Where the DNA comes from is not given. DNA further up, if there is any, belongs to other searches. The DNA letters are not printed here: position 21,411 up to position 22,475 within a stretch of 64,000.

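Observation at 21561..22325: Sirtuin-fold protein that has lost its NAD-binding and catalytic residues but keeps the zinc ribbon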

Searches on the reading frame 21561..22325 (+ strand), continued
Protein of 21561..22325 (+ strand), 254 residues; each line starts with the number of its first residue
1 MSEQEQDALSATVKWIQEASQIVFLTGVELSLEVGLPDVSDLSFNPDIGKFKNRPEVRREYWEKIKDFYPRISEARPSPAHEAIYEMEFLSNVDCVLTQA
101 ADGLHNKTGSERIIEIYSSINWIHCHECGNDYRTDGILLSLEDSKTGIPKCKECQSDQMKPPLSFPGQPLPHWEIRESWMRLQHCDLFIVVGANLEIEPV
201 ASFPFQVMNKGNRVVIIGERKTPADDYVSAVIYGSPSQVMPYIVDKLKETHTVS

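Call 22: fold_search(model_id=the predicted structure, library=pdb)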
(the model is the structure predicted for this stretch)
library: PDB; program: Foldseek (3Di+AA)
matches with E <= 10: 1312; with E <= 0.001: 293
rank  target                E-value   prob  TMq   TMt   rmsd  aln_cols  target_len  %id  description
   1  1yc2_E                3.4e-24  1.00  0.84  0.85   2.7       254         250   30  Sir2Af2-NAD-ADPribose-nicotinamide (released 2005-03-29)
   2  1s7g_E                5.2e-24  1.00  0.81  0.83   3.0       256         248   29  Structural Basis for the Mechanism and Regulation of Sir2 Enzymes (released 2004-03-23)
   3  1yc2_D                1.2e-23  1.00  0.83  0.84   3.1       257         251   29  Sir2Af2-NAD-ADPribose-nicotinamide (released 2005-03-29)
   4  4twj_A                2.9e-23  1.00  0.77  0.83   3.3       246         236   28  The structure of Sir2Af2 bound to a myristoylated histone peptide (released 2014-12-03)
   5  1ma3_A                7.9e-23  1.00  0.77  0.80   4.5       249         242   28  Structure of a Sir2 enzyme bound to an acetylated p53 peptide (released 2002-10-16)
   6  1s7g_A                1.0e-22  1.00  0.82  0.83   3.3       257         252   29  Structural Basis for the Mechanism and Regulation of Sir2 Enzymes (released 2004-03-23)
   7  1s7g_D                2.2e-22  1.00  0.81  0.85   4.1       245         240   29  Structural Basis for the Mechanism and Regulation of Sir2 Enzymes (released 2004-03-23)
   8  3d4b_A                6.0e-22  1.00  0.83  0.90   1.9       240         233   26  Crystal structure of Sir2Tm in complex with Acetyl p53 peptide and DADMe-NAD+ (released 2008-09-30)
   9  2h2f_A                8.8e-22  1.00  0.82  0.89   2.9       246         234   26  The Structural basis for Sirtuin Substrate affinity (released 2006-12-05)
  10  2h4h_A                9.9e-22  1.00  0.81  0.86   2.9       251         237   26  Sir2 H116Y mutant-p53 peptide-NAD (released 2006-09-05)
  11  2h59_A                1.2e-21  1.00  0.82  0.84   2.9       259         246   25  Sir2 H116A-deacetylated p53 peptide-3'-o-acetyl ADP ribose (released 2006-09-05)
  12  1yc5_A                1.3e-21  1.00  0.84  0.91   2.1       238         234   26  Sir2-p53 peptide-nicotinamide (released 2005-04-26)
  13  1m2k                  1.6e-21  1.00  0.83  0.85   2.7       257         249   24  Sir2 homologue F159A mutant-ADP ribose complex (released 2003-04-08)
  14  2h4j_A                1.8e-21  1.00  0.83  0.88   2.9       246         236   27  Sir2-deacetylated peptide (from enzymatic turnover in crystal) (released 2006-09-05)
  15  3d81_A                4.4e-21  1.00  0.84  0.90   2.2       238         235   26  Sir2-S-alkylamidate complex crystal structure (released 2008-09-30)
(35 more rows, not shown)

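Call 40: search_protein_families(library=padloc, proteins=[window:21561-22325:+], max_evalue=0.01)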
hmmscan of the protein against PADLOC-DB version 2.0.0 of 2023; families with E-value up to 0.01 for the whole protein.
window:21561-22325:+ (254 aa): 0 families

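Call 72: list_cluster_members(proteins=[window:21561-22325:+, P0049, P0050, P0051, P0052, P0054, P0056, P0059, P0063, P0048])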
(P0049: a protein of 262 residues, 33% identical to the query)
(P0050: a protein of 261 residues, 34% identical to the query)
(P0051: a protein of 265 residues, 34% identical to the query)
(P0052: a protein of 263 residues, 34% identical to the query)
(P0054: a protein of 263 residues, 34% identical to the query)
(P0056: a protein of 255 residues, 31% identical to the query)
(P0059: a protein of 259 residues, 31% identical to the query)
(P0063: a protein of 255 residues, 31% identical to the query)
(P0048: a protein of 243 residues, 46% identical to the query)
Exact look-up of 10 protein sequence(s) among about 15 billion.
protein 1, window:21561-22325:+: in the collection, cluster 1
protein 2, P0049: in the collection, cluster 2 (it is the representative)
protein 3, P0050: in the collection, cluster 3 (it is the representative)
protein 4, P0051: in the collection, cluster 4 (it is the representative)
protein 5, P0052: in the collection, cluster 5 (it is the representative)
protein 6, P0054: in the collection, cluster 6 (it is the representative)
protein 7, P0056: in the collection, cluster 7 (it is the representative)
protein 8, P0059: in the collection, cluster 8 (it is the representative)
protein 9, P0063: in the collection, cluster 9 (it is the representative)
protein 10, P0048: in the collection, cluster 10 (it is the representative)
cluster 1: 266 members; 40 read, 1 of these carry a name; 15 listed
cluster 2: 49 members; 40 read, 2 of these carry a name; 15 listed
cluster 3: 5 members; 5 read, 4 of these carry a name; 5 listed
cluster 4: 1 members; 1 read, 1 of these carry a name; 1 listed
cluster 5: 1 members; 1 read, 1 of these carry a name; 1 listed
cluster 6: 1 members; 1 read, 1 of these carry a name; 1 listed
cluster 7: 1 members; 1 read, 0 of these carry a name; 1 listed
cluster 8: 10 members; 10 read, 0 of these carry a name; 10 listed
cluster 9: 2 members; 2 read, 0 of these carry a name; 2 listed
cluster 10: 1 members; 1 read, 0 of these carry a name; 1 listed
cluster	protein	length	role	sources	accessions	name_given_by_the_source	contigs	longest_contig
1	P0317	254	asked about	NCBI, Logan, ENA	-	-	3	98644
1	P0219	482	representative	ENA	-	-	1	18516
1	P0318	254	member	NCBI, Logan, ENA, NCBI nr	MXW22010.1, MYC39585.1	MAG: hypothetical protein F4X55_00985 [Candidatus Dadabacteria bacterium] | hypothetical protein [Candidatus Dadabacteria bacterium]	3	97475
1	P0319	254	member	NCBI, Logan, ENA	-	-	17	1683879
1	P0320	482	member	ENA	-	-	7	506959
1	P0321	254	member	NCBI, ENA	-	-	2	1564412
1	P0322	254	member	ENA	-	-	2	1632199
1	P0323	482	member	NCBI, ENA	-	-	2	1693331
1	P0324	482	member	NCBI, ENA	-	-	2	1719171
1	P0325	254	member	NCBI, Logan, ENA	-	-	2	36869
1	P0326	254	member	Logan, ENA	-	-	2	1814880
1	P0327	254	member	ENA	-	-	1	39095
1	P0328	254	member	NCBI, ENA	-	-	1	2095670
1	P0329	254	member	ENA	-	-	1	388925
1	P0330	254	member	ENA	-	-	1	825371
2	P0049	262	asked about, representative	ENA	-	-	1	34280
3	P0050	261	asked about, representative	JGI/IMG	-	NAD-dependent deacetylase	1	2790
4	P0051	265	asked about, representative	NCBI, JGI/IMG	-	NAD-dependent deacetylase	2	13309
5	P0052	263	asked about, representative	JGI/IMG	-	NAD-dependent deacetylase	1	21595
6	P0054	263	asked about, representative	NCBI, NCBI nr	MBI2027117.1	MAG: sigma factor regulator FecR [Deltaproteobacteria bacterium] | sigma factor regulator FecR [Deltaproteobacteria bacterium]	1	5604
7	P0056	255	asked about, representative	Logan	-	-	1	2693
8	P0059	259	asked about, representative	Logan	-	-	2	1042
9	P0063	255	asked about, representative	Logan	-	-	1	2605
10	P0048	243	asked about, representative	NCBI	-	-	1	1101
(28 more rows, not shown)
